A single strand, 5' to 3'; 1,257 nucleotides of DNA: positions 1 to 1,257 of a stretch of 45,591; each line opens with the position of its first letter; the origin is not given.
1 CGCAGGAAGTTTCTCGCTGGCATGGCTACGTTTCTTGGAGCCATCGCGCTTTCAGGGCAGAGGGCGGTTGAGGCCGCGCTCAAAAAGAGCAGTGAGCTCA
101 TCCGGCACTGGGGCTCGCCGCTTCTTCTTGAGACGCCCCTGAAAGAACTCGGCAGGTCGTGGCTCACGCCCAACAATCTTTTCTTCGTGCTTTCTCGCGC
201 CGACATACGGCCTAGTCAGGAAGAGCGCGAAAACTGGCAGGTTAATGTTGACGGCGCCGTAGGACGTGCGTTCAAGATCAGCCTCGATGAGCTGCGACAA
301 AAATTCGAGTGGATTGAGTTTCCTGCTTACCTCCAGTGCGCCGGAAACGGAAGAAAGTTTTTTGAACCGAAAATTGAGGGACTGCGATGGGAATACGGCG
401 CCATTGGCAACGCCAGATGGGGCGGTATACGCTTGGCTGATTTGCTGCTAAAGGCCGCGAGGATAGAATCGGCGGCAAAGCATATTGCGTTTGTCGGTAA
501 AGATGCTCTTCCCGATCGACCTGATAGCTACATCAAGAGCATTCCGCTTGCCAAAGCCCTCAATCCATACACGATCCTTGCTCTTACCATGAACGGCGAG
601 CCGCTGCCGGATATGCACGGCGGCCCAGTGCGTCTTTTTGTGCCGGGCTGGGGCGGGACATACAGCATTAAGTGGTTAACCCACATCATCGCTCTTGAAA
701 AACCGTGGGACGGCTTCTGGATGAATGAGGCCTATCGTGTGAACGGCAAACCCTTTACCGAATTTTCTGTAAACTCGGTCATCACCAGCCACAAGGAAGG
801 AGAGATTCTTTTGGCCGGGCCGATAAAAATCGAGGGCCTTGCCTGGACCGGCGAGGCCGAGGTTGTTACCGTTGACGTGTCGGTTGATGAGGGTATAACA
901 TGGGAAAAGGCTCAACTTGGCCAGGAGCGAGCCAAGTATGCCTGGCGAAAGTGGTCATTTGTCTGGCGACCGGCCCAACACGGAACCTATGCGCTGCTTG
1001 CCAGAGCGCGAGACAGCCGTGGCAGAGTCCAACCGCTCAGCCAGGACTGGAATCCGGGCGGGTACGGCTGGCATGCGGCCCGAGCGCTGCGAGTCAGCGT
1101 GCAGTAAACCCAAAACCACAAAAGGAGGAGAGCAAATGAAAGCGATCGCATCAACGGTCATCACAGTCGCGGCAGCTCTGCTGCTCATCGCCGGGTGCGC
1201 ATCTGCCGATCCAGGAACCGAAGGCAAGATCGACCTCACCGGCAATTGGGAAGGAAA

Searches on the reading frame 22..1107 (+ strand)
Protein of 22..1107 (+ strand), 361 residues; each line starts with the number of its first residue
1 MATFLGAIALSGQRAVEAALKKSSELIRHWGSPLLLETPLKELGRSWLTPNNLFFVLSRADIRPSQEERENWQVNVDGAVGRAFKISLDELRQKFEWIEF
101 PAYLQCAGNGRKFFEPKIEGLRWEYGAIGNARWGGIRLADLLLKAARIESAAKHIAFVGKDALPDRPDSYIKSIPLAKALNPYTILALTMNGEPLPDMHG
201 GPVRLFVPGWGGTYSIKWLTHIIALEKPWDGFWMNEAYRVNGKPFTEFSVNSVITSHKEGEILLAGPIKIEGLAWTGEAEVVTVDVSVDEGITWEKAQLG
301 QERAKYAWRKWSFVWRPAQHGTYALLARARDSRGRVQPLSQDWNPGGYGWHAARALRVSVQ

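Call 34: search_protein_families(library=pfam, proteins=[window:22-1107:+], max_evalue=0.001)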
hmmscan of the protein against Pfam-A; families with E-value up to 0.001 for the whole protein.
window:22-1107:+ (361 aa): 2 families
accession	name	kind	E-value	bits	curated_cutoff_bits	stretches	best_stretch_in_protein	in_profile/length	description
PF00174.25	Oxidored_molyb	-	1.1e-51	175.2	24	1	66-233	6-169/169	Oxidoreductase molybdopterin binding domain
PF03404.22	Mo-co_dimer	-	1.7e-13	51.3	22.7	1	246-345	5-122/138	Mo-co oxidoreductase dimerisation domain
